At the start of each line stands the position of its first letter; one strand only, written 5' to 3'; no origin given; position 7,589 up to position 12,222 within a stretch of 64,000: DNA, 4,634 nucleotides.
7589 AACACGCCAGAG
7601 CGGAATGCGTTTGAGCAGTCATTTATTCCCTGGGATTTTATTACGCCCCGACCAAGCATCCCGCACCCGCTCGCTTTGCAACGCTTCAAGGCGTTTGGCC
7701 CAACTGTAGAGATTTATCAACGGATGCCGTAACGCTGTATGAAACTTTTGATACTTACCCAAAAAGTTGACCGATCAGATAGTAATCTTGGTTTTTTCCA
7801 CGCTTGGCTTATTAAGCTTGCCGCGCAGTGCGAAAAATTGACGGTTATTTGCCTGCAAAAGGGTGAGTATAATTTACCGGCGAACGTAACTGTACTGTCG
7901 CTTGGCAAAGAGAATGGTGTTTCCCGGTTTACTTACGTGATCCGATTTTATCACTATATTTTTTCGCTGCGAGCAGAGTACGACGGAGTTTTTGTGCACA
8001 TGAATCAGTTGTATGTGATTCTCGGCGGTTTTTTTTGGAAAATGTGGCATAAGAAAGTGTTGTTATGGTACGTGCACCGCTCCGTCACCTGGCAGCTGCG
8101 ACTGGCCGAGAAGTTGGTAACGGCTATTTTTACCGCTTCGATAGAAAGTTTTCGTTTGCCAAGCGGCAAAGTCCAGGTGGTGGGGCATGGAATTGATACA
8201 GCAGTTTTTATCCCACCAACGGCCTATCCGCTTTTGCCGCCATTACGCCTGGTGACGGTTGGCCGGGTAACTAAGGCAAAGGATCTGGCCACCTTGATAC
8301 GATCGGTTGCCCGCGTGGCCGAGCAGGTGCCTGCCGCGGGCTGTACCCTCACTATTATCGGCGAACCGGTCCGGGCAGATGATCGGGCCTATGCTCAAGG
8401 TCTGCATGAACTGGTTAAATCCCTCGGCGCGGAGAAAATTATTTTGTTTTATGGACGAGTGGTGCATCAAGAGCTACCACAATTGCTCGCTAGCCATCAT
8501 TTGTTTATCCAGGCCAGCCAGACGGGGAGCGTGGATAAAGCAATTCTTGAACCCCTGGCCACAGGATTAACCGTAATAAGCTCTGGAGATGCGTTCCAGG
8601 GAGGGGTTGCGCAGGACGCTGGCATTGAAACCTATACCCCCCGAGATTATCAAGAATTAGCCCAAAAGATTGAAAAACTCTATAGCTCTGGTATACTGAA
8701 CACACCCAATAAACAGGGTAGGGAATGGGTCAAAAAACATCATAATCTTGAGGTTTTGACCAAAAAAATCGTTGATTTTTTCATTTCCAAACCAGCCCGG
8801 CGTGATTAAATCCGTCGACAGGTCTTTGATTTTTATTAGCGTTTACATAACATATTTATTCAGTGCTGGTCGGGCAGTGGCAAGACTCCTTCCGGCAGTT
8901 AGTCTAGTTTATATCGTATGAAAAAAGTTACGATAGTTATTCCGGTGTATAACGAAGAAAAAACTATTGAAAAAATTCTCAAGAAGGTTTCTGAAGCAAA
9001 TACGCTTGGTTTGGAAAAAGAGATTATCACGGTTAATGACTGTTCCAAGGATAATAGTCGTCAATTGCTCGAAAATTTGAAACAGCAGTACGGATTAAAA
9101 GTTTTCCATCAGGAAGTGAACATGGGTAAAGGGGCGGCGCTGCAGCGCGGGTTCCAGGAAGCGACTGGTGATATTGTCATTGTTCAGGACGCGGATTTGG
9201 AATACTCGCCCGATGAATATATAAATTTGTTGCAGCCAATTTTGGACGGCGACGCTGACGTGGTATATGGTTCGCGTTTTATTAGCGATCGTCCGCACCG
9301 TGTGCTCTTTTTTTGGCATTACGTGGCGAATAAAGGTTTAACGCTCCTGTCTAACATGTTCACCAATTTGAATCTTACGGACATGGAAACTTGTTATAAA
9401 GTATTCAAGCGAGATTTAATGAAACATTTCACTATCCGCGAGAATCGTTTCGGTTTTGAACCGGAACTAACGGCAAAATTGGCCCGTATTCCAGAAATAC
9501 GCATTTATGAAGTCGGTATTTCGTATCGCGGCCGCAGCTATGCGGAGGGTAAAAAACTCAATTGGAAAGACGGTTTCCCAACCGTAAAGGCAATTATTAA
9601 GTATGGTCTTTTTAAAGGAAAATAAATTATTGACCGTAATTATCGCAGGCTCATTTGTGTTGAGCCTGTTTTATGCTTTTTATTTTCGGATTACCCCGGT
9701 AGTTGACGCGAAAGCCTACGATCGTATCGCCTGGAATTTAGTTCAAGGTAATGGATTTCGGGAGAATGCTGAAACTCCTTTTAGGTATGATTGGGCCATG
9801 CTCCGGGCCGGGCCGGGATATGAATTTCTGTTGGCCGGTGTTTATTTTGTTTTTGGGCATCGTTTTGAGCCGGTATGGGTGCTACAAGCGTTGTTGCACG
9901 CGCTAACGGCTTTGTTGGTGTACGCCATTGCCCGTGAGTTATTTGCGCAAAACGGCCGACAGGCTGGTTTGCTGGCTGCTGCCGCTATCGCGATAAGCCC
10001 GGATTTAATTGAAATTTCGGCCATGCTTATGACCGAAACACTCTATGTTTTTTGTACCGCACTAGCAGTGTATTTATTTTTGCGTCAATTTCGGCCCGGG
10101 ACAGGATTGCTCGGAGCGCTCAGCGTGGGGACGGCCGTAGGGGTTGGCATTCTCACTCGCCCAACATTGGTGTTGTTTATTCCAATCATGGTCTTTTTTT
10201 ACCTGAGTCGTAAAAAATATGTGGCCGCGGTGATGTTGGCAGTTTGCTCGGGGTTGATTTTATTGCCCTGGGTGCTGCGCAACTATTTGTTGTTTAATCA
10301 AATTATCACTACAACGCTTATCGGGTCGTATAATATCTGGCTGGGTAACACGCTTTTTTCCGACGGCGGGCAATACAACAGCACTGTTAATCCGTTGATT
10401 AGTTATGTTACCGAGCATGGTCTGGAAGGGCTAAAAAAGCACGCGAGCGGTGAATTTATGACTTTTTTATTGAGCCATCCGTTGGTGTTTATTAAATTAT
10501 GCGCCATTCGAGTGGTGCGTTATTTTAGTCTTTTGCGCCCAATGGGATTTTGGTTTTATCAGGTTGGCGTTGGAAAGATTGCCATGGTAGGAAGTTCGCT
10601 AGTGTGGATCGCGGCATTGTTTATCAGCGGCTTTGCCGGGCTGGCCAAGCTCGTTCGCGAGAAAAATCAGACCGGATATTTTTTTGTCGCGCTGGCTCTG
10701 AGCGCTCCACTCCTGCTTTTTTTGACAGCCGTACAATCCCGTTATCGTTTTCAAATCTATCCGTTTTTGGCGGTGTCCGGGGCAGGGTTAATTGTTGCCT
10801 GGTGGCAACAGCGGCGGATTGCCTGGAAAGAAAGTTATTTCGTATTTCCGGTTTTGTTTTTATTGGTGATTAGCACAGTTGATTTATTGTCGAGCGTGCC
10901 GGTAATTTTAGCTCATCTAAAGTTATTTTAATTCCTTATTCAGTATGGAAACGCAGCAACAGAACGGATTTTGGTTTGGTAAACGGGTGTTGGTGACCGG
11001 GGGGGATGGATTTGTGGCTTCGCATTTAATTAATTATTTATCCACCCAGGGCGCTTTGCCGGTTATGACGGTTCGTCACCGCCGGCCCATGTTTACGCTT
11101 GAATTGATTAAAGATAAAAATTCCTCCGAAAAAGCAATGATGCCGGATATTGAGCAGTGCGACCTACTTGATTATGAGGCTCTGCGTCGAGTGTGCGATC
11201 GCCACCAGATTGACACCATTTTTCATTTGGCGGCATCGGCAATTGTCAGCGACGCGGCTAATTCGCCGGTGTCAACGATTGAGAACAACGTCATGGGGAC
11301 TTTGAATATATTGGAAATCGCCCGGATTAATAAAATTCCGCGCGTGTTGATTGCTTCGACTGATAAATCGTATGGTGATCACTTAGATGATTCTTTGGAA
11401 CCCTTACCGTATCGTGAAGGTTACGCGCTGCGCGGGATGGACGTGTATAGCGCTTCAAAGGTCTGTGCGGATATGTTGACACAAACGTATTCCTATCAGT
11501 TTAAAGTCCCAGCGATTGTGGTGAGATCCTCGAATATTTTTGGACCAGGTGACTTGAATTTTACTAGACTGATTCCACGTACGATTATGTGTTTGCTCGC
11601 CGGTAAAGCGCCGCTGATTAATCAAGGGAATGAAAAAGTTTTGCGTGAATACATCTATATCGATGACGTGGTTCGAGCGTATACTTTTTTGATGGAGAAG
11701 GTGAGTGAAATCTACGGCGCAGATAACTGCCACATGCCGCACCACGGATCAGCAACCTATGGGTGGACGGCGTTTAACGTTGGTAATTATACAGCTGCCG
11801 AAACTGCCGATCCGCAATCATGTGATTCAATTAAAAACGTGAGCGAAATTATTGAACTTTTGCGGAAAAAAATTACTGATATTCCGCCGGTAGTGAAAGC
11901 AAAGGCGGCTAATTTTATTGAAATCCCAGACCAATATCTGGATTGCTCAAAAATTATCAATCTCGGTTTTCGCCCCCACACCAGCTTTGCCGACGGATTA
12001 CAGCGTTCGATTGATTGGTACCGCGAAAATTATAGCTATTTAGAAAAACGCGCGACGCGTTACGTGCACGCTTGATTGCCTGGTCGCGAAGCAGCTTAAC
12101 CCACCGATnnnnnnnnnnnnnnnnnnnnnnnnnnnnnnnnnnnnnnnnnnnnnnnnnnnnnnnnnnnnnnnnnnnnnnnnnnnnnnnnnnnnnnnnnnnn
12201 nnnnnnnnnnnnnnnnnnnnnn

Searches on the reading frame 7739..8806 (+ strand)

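Call 18: search_protein_families(library=pfam, proteins=[window:7739-8806:+], max_evalue=0.00001)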
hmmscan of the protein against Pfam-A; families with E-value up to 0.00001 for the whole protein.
window:7739-8806:+ (356 aa): 2 families
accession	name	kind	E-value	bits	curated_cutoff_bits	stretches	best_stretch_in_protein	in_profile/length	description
PF13692.12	Glyco_trans_1_4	-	9.1e-16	58.8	27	1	170-316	3-141/142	Glycosyl transferases group 1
PF00534.26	Glycos_transf_1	-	5.2e-14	52.6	26.4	1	171-322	18-161/172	Glycosyl transferases group 1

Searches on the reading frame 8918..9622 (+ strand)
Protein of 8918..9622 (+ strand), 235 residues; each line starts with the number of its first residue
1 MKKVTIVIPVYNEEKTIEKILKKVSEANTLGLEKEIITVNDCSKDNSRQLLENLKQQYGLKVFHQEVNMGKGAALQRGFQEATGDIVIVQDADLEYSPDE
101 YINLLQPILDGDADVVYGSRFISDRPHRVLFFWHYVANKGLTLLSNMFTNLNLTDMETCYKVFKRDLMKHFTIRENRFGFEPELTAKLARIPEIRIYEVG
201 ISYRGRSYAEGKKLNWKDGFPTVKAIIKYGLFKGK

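Call 18: search_protein_families(library=pfam, proteins=[window:8918-9622:+], max_evalue=0.00001)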
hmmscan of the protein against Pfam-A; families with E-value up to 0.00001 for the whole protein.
window:8918-9622:+ (235 aa): 3 families
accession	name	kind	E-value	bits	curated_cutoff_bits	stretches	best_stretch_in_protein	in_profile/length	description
PF00535.33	Glycos_transf_2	-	8.1e-35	120.7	23.3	1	5-169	1-165/168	Glycosyl transferase family 2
PF10111.15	Glyco_tranf_2_2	-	9.5e-10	38.8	27.3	1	5-106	1-104/276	Glycosyltransferase like family 2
PF13641.12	Glyco_tranf_2_3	-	8.3e-08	33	27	1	4-136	3-138/230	Glycosyltransferase like family 2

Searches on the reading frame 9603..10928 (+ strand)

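Call 18: search_protein_families(library=pfam, proteins=[window:9603-10928:+], max_evalue=0.00001)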
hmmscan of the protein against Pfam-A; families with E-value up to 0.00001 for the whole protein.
window:9603-10928:+ (442 aa): 1 family
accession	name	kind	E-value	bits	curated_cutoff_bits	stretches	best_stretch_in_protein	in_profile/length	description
PF13231.12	PMT_2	-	7e-16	59.3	26.1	1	70-221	3-155/160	Dolichyl-phosphate-mannose-protein mannosyltransferase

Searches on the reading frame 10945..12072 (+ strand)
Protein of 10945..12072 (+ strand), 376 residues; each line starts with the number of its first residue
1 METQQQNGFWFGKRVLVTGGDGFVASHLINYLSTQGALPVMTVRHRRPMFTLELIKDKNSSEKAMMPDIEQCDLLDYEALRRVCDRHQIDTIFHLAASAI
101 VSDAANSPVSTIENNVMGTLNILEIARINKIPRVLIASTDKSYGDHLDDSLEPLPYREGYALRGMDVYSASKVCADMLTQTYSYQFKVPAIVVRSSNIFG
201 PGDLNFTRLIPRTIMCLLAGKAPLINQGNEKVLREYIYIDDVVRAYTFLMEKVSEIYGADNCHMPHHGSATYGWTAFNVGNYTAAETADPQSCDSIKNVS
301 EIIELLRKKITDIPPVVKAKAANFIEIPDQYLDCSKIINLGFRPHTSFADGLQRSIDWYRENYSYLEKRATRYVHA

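Call 19: search_protein_families(library=pfam, proteins=[window:10945-12072:+], max_evalue=0.00001)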
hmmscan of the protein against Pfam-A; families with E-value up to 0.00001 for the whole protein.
window:10945-12072:+ (376 aa): 6 families
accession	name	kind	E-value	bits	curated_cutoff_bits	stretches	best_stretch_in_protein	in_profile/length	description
PF01370.27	Epimerase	-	1.5e-50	172.3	20.9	1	15-255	1-230/240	NAD dependent epimerase/dehydratase family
PF16363.11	GDP_Man_Dehyd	-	3.1e-46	158.8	27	1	16-353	1-330/332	GDP-mannose 4,6 dehydratase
PF02719.21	Polysacc_synt_2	-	3.6e-17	62.9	20.2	1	15-142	1-131/293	Polysaccharide biosynthesis protein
PF01073.25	3Beta_HSD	-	6e-17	62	22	1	16-247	1-226/280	3-beta hydroxysteroid dehydrogenase/isomerase family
PF07993.18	NAD_binding_4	-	3.9e-12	46.3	20.1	1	17-244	1-256/258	Male sterility protein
PF04321.23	RmlD_sub_bind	-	8.8e-11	41.8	27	1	14-210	2-163/287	RmlD substrate binding domain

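Call 56: search_solved_structures(query=window:10945-12072:+, max_evalue=1e-10)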
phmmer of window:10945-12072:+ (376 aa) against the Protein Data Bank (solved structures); distinct sequences matched with E-value up to 1e-10: 52.
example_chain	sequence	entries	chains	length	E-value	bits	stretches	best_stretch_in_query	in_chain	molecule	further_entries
5u4q_A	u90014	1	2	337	1e-27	100.7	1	14-363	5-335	dTDP-glucose 4,6-dehydratase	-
1bxk_A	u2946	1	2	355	1.4e-27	100.2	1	13-258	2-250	PROTEIN (DTDP-GLUCOSE 4,6-DEHYDRATASE)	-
1g1a_A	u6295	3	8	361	3e-26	95.9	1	14-365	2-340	DTDP-D-GLUCOSE 4,6-DEHYDRATASE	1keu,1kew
2hun_A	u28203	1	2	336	4e-25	92.2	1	13-257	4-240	336aa long hypothetical dTDP-glucose 4,6-dehydratase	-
8du1_A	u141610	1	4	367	5.1e-25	91.8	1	13-257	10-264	dTDP-glucose 4,6-dehydratase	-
1rkx_A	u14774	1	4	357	1.1e-22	84.1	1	6-253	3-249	CDP-glucose-4,6-dehydratase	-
1r66_A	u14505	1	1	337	2.4e-22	83.1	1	14-250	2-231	TDP-glucose-4,6-dehydratase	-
1r6d_A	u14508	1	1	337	1.2e-21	80.8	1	14-250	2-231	TDP-glucose-4,6-dehydratase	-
6vlo_A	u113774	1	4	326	2.8e-21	79.5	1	13-250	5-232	Putative dTDP-D-glucose 4,6-dehydratase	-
2pk3_A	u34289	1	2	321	4.6e-21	78.8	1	13-257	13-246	GDP-6-deoxy-D-lyxo-4-hexulose reductase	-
1wvg_A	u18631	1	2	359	8.6e-21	77.9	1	8-217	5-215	CDP-glucose 4,6-dehydratase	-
7us5_A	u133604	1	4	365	1.7e-20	77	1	11-250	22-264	GDP-D-GLYCERO-D-MANNO-HEPTOSE 4,6-DEHYDRATASE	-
6pmh_A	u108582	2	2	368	6.6e-20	75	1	10-247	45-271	UDP-glucose 4-epimerase related protein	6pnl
4zrm_A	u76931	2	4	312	8.3e-20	74.7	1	14-253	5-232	UDP-glucose 4-epimerase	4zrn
6bi4_A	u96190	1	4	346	8.8e-20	74.6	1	13-258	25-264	dTDP-glucose 4,6-dehydratase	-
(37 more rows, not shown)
